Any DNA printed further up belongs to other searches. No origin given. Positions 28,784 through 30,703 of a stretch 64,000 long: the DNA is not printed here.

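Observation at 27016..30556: Translationally coupled pair of divergent MutS-core ATPase paralogues: candidate undescribed two-component system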

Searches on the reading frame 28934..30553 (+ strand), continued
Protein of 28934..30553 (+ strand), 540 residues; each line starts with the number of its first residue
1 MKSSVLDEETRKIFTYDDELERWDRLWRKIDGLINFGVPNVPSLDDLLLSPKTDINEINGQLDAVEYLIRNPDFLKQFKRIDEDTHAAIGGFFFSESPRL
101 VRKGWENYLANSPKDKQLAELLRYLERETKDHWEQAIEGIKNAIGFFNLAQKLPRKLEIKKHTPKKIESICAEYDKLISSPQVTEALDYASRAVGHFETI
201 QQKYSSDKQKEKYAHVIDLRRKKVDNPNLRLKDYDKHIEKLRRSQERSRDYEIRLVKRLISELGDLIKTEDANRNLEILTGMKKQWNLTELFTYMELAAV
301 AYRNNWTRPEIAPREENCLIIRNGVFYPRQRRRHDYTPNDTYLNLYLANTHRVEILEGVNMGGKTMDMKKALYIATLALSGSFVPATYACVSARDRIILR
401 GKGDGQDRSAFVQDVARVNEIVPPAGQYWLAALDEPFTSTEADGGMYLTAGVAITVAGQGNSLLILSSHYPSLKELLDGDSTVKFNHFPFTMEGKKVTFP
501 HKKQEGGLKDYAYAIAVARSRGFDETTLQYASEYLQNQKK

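Call 19: find_encoding_contigs(protein=P0029, flank=8000, max_places=3)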
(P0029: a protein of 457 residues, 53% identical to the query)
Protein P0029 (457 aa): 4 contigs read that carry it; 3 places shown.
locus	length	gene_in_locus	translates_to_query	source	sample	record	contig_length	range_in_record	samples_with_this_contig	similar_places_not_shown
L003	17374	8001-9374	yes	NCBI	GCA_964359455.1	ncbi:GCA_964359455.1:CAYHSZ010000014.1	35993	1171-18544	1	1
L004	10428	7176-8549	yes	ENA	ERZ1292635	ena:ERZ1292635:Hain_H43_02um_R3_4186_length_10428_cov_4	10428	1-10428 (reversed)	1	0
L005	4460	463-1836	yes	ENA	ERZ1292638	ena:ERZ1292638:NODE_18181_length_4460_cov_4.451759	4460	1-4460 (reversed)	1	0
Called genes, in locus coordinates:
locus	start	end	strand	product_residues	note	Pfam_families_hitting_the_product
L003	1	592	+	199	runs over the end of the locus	PF00177:Ribosomal_S7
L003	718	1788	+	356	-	-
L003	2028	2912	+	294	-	-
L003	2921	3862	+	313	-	PF03320:FBPase_glpX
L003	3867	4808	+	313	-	PF01791:DeoC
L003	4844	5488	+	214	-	-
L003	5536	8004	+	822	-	PF00488:MutS_V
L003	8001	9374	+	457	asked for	PF00488:MutS_V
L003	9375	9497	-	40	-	PF02777:Sod_Fe_C (weak)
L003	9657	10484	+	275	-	PF14528:LAGLIDADG_3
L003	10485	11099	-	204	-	PF00081:Sod_Fe_N, PF02777:Sod_Fe_C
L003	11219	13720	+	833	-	PF01411:tRNA-synt_2c, PF07973:tRNA_SAD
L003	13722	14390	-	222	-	PF03703:bPH_2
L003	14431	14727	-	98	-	PF10130:PIN_2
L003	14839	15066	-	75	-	PF26688:RHH_12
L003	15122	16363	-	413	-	PF04894:Nre_N, PF04895:Nre_C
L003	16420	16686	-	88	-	-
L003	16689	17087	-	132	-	-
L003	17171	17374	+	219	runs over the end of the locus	-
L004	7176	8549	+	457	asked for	PF00488:MutS_V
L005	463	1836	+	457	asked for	PF00488:MutS_V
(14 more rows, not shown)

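Call 20: find_encoding_contigs(protein=P0028, flank=8000, max_places=2)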
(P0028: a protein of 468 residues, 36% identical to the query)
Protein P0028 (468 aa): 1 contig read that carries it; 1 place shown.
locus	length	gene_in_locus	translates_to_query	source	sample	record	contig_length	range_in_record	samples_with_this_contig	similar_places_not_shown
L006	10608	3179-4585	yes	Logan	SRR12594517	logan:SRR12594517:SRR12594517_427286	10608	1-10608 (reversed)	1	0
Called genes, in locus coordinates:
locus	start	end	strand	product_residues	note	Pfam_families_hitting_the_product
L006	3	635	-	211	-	?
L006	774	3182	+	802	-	PF00488:MutS_V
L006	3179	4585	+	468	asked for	PF05192:MutS_III (weak), PF00488:MutS_V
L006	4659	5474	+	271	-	PF00248:Aldo_ket_red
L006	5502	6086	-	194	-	PF04011:LemA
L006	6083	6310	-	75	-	PF13453:Zn_ribbon_TFIIB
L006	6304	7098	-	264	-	PF04536:TPM_phosphatase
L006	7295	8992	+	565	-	PF08497:Radical_SAM_N, PF11842:DUF3362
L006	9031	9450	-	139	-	PF23477:zf_Tbcl_2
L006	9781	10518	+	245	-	PF13489:Methyltransf_23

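Call 21: find_encoding_contigs(protein=P0026, flank=10000, max_places=2)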
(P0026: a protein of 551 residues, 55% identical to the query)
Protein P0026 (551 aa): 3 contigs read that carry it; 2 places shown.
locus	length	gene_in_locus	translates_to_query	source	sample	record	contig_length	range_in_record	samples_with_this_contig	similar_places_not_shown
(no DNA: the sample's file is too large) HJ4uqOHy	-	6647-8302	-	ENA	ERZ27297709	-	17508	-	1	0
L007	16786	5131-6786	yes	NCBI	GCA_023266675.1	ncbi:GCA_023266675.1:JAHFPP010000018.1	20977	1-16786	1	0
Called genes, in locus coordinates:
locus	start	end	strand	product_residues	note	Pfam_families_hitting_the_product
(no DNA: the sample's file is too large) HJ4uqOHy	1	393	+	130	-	?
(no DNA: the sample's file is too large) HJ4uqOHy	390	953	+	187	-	PF01569:PAP2, PF14378:PAP2_3 (weak)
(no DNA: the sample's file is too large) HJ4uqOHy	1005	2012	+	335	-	PF00493:MCM (faint), PF05496:RuvB_N (faint), PF01078:Mg_chelatase (weak), PF07726:AAA_3, PF07728:AAA_5, PF00158:Sigma54_activat, PF01078:Mg_chelatase, PF17863:AAA_lid_2 (weak), +6 more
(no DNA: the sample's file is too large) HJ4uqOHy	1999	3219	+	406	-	PF01882:DUF58 (weak), PF00092:VWA, PF13519:VWA_2, PF13768:VWA_3 (weak)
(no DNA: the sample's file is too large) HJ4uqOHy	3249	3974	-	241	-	-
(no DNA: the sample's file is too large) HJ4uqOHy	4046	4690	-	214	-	PF00702:Hydrolase (weak), PF13419:HAD_2, PF13242:Hydrolase_like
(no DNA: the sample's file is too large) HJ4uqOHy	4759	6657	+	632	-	PF00488:MutS_V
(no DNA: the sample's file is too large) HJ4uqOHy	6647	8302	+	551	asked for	PF00488:MutS_V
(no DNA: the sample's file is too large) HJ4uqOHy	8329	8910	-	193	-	-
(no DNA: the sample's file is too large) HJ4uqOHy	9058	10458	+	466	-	PF00696:AA_kinase, PF04768:NAT (weak)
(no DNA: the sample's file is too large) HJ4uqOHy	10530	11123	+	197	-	PF00149:Metallophos, PF12850:Metallophos_2, PF14582:Metallophos_3 (weak)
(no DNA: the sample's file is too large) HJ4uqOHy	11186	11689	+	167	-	-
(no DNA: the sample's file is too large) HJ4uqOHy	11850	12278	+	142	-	PF00692:dUTPase, PF22769:DCD (weak)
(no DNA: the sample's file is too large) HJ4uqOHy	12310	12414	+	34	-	-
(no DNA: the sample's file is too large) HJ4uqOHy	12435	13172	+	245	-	PF04055:Radical_SAM, PF13353:Fer4_12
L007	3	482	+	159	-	?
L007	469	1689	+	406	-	PF01882:DUF58 (weak), PF00092:VWA, PF13519:VWA_2, PF13768:VWA_3 (weak)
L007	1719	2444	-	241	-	-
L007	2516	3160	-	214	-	PF00702:Hydrolase (weak), PF13419:HAD_2, PF13242:Hydrolase_like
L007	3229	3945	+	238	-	-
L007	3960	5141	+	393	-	PF00488:MutS_V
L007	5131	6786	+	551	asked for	PF00488:MutS_V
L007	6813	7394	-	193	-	-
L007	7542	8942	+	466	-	PF00696:AA_kinase, PF04768:NAT (weak)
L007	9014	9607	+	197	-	PF00149:Metallophos, PF12850:Metallophos_2, PF14582:Metallophos_3 (weak)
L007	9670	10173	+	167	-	-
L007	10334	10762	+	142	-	PF00692:dUTPase, PF22769:DCD (weak)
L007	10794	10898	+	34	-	-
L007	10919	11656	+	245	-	PF04055:Radical_SAM, PF13353:Fer4_12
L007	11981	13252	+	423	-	PF00999:Na_H_Exchanger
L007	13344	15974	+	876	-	PF00690:Cation_ATPase_N (weak), PF00122:E1-E2_ATPase, PF13246:Cation_ATPase, PF00702:Hydrolase, PF08282:Hydrolase_3 (faint), PF00689:Cation_ATPase_C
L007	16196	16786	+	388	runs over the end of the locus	PF17244:CDC24_OB3 (faint), PF01336:tRNA_anti-codon, PF08646:Rep_fac-A_C (faint)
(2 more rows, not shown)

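Call 22: find_encoding_contigs(protein=P0032, flank=8000, max_places=2)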
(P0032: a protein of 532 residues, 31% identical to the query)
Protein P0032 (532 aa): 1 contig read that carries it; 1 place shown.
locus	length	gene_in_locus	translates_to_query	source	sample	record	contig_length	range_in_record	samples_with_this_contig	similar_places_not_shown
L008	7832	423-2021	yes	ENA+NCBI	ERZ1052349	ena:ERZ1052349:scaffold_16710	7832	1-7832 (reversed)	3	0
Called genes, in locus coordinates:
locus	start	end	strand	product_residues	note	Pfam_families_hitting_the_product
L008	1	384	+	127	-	?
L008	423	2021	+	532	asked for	PF05192:MutS_III, PF05190:MutS_IV, PF00488:MutS_V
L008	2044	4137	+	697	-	PF02518:HATPase_c, PF13589:HATPase_c_3, PF01119:DNA_mis_repair, PF08676:MutL_C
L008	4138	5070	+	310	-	PF01745:IPT, PF01715:IPPT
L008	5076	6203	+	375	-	PF00589:Phage_integrase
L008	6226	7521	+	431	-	PF06838:Met_gamma_lyase, PF01053:Cys_Met_Meta_PP (weak)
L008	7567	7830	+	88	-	?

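Call 33: find_related_loci(query=A2, collection=genome_contigs, flank=6000)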
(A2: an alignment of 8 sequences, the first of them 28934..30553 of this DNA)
Query A2 (540 aa) in genome_contigs; peptide patterns used: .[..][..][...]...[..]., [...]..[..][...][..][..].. (x = any residue, [..] = any of these).
50 stretches matched a pattern; 4 encode a relative of the query (tblastn E <= 1e-3); 4 distinct loci.
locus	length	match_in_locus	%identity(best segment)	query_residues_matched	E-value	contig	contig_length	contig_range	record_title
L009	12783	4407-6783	55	1-539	0e+0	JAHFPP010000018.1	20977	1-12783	MAG: Candidatus Woesearchaeota archaeon isolate nzgw53 NODE_4260_length_20978_cov_3.281584, whole genome shotgun sequenc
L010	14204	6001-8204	35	2-540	1e-79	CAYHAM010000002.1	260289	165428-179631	MAG TPA_asm: uncultured Methanosarcinales archaeon isolate ERP119294_co1_446 genome assembly, contig: NODE_45_length_260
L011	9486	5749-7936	35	43-540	6e-72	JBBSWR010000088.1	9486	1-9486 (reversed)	MAG: Nanoarchaeota archaeon isolate H43-bin135_1 H43_bin135_1_000000000088, whole genome shotgun sequence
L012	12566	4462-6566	53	289-535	3e-71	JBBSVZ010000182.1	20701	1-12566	MAG: Nanoarchaeota archaeon isolate H43-bin159_1 H43_bin159_1_000000000182, whole genome shotgun sequence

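Call 41: search_protein_representatives(alignment_id=A3)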
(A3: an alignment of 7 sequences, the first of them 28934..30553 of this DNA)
Query: 7 sequences, 499 profile positions. Proteins with E-value up to 0.001 (for the whole library): 10571; up to 1e-10: 4455; up to 1e-30: 119. The best 150 are listed.
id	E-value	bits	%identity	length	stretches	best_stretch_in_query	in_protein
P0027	4.4e-224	761.4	-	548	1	1-498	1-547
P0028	2.8e-187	640.0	-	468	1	4-495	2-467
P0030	1.2e-184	631.3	-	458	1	1-497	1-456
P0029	1.1e-179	615.0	-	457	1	4-496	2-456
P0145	1.8e-177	607.7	-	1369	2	3-497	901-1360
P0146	8.0e-172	589.0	-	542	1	3-497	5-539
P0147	2.3e-142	491.8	-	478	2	248-496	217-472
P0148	2.1e-139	482.1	-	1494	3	16-495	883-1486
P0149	6.1e-138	477.2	-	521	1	5-497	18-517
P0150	8.1e-136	470.2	-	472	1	3-496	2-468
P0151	1.2e-135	469.7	-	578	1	4-497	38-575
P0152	3.5e-134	464.8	-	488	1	3-497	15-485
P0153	5.4e-134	464.2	-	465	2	227-497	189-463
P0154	2.1e-132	459.0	-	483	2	238-498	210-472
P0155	1.2e-128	446.6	-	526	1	6-497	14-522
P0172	4.3e-63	230.3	-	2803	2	5-493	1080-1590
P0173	4.2e-62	227.1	-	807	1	40-497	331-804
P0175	8.3e-62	226.1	-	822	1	38-493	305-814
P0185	4.9e-54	200.5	-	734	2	39-494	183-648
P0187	9.2e-49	183.1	-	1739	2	36-438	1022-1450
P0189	1.7e-45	172.3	-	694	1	35-497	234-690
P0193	2.5e-40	155.2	-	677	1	36-497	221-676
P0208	2.0e-33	132.5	-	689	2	238-495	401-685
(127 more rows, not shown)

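Call 43: predict_structure(alignment_id=A3)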
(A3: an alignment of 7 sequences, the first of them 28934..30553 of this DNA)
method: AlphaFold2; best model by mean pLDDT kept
length: 540 residues; sequences in the alignment: 7
mean_pLDDT: 57.5   pTM: 0.47
mean pLDDT of the five models: 57.5, 51.6, 51.0, 48.3, 47.6
residues with pLDDT >= 90: 4; 70-90: 170; 50-70: 149; < 50: 217
segments of 3 or more residues with pLDDT < 50: 1-41, 80-87, 106-128, 312-370, 387-423, 426-444, 486-493, 495-510, 538-540
pLDDT, mean of each block of 10 residues (from residue 1): 34 40 43 41 52 65 86 70 47 66 52 43 49 65 81 81 86 88 90 86 78 84 79 77 77 72 72 86 73 77 67 34 23 25 30 28 36 58 55 28 31 41 45 38 51 60 53 61 52 42 35 57 62 55
secondary structure, 60 per line:
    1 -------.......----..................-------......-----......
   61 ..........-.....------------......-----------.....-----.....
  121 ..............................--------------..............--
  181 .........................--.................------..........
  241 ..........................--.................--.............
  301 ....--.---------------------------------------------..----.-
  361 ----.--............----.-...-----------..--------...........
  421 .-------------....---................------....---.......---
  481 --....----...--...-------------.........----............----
elements in order: H8-14 H19-36 H44-49 H55-70 H72-76 H89-94 H106-110 H116-150 H165-178 H181-205 H208-224 H231-266 H269-285 H288-304 H368-379 H410-421 H435-438 H442-457 E464-467 H471-477 E483-486 E491-493 E496-498 H512-520 H525-536

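Call 44: list_cluster_members(proteins=[P0189, P0193, P0208, P0172, P0187, P0145, P0148, P0173, P0149, P0025])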
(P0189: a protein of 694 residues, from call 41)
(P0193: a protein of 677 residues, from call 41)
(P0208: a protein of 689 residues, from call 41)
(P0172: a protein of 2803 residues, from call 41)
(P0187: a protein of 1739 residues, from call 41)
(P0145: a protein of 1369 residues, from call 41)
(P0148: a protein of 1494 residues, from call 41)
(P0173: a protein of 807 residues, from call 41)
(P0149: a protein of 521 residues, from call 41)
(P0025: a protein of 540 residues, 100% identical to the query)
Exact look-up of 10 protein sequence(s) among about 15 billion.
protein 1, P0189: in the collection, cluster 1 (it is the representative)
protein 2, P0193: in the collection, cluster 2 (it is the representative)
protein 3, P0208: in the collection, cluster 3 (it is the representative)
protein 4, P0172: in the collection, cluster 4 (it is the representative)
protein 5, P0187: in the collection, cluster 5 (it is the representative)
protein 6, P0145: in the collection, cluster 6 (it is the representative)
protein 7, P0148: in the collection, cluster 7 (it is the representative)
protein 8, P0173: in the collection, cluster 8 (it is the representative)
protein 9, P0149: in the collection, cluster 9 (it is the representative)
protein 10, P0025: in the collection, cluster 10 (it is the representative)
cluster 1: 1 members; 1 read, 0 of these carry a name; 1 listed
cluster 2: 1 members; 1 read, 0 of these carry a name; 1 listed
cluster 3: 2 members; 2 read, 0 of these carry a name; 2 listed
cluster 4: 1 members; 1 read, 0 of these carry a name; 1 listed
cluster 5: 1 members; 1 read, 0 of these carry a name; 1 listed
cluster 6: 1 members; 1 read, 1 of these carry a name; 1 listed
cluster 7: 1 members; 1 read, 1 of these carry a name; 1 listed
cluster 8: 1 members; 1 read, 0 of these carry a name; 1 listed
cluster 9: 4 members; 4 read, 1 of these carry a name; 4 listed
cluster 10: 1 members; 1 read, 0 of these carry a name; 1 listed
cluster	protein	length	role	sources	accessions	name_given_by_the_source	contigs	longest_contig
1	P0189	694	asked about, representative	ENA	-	-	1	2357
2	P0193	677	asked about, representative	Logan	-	-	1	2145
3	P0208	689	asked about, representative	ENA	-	-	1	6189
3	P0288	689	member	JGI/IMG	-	-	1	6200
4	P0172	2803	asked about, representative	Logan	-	-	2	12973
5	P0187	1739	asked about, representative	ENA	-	-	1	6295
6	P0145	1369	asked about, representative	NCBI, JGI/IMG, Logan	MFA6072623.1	MAG: hypothetical protein WC758_00735 [Candidatus Woesearchaeota archaeon] | DNA mismatch repair ATPase MutS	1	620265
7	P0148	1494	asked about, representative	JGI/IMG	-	DNA mismatch repair ATPase MutS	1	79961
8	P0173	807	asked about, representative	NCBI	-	-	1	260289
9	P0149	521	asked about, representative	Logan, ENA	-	-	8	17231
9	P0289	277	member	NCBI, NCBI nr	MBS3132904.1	hypothetical protein J4470_02100, partial [Candidatus Woesearchaeota archaeon] | hypothetical protein [Candidatus Woesearchaeota archaeon]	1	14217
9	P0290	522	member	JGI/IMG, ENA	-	-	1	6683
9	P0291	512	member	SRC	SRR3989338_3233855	-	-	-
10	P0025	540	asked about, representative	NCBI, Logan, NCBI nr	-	-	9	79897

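Call 47: search_dna_similar(query=window:28934-30553:+, collection=plasmids, mode=protein, max_rows=40, rows=spread)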
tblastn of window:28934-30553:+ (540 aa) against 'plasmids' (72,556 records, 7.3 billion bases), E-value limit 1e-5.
Records with a match: 37; places in all: 37; records where one place covers at least 80% of the query: 0.
Best place of each record, by identity: <60% 37.
By first word of the organism name: Escherichia 4; Acinetobacter 3; Proteus 2; Roseomonas 2; Neisseria 2; Ralstonia 2; Klebsiella 2; Aeromonas 1; Fusobacterium 1; Salmonella 1; and 17 more.
By predicted mobility (MOB-suite, as given by PLSDB): non-mobilizable 30; mobilizable 5; conjugative 2.
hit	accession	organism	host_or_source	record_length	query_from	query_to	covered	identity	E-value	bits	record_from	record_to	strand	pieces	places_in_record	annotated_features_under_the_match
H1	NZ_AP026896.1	Aeromonas caviae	Microbe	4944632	214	536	60%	26.9%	8e-11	73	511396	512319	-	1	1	none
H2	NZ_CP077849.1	Acinetobacter baumannii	Homo sapiens,Rectal swab_P28_BU14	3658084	219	536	59%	26.2%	2e-16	91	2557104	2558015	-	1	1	none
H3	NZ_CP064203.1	Acinetobacter baumannii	Homo sapiens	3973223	219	536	59%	26.2%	2e-16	91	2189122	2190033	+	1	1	none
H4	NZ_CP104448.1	Acinetobacter baumannii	Homo sapiens,sputum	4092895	219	536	59%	26.2%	2e-16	91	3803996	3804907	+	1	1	none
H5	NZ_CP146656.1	Escherichia coli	Homo sapiens,cell culture,Colon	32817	239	536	55%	28.0%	6e-14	83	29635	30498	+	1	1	none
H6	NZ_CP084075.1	Fusobacterium vincentii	-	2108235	231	536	57%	26.7%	1e-10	72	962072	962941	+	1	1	none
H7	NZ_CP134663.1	Escherichia coli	Larus michahellis,bacteria,cloaca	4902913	248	536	54%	28.1%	8e-14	82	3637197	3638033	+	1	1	none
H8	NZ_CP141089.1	Escherichia coli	Homo sapiens,Infected Human Urine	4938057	248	536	54%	28.1%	8e-14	82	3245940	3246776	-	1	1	none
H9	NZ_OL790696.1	Escherichia coli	-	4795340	248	536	54%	28.1%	9e-14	82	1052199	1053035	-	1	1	none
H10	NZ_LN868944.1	Salmonella enterica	Homo sapiens,feces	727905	248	536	54%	27.9%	8e-13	79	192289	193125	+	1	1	mutS: DNA mismatch repair protein MutS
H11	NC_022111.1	Prevotella sp. oral taxon 299 str. F0039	Homo sapiens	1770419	231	540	57%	24.5%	9e-11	72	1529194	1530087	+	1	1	none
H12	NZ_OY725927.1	Bacteroides finegoldii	-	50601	231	536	57%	24.8%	3e-11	74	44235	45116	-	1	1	mutS: DNA mismatch repair protein MutS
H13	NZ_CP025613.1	Niveispirillum cyanobacteriorum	sing cell,cyanobacterial aggregates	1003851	240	540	56%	25.2%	1e-6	59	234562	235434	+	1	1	none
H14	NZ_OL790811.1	Proteus mirabilis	-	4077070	288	536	46%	30.4%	4e-15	86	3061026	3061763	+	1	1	none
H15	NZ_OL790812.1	Proteus mirabilis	-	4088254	288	536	46%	30.4%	4e-15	86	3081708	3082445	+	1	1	none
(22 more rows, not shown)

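Call 57: fold_search(model_id=the predicted structure, library=pdb)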
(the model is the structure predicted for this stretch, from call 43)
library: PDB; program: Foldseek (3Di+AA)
matches with E <= 10: 392; with E <= 0.001: 52
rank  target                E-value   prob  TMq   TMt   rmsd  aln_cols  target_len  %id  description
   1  3zlj_B                5.1e-06  1.00  0.20  0.16  19.6       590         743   16  CRYSTAL STRUCTURE OF FULL-LENGTH E.COLI DNA MISMATCH REPAIR PROTEIN MUTS D835R MUTANT IN COMPLEX WITH GT MISMATCHED DN (released 2013-07-17)
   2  3thz_A                5.9e-06  1.00  0.21  0.15  20.5       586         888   14  Human MutSbeta complexed with an IDL of 6 bases (Loop6) and ADP (released 2011-12-21)
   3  8r7e_A                1.5e-05  1.00  0.25  0.18  19.7       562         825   16  MutSbeta bound to compound CHDI-00898647 in the canonical DNA-mismatch bound form (released 2024-11-27)
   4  8r7v_A                2.5e-05  1.00  0.25  0.18  20.1       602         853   16  MutSbeta bound to compound CHDI-00898647 in the canonical DNA-mismatch bound form (released 2024-10-30)
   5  8rz9_A                4.7e-05  1.00  0.23  0.24  21.2       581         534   15  MutSbeta-ATPgS with kinked MSH2 clamp (released 2024-11-13)
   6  8rb1_A                4.7e-05  1.00  0.21  0.14  22.0       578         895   15  The crystal structure of DNA-bound human MutSbeta (MSH2_K675R/MSH3_K902R) in the canonical mismatch bound conformation (released 2025-06-11)
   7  8oma_A                4.9e-05  1.00  0.24  0.19  21.8       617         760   15  MutSbeta bound to 61bp homoduplex DNA (released 2023-05-24)
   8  1w7a_A                5.1e-05  1.00  0.22  0.16  18.0       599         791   17  ATP bound MutS (released 2004-09-10)
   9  1w7a_B                5.4e-05  1.00  0.20  0.16  18.1       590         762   16  ATP bound MutS (released 2004-09-10)
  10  8rau_A                7.1e-05  1.00  0.23  0.16  19.3       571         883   15  The crystal structure of DNA-bound human MutSbeta (MSH2/MSH3) in the canonical mismatch bound conformation with ADP bo (released 2025-06-11)
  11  8ag6_A                7.7e-05  1.00  0.25  0.17  20.3       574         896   16  human MutSalpha (MSH2/MSH6) binding to DNA with a GT mismatch (released 2023-01-25)
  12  3thw_A                8.1e-05  1.00  0.21  0.15  20.8       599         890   14  Human MutSbeta complexed with an IDL of 4 bases (Loop4) and ADP (released 2011-12-21)
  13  2wtu_B                1.0e-04  1.00  0.21  0.16  20.4       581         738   16  Crystal structure of Escherichia coli MutS in complex with a 16 basepair oligo containing an A.A mismatch. (released 2010-02-09)
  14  9kce_B                1.2e-04  1.00  0.20  0.22  19.3       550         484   15  Crystal Structure of the ATP analog-bound closed state of Thermotoga maritima MutS2 (released 2025-09-10)
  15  6i5f_B                1.3e-04  1.00  0.25  0.19  19.0       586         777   15  Crystal structure of DNA-free E.coli MutS P839E dimer mutant (released 2019-08-14)
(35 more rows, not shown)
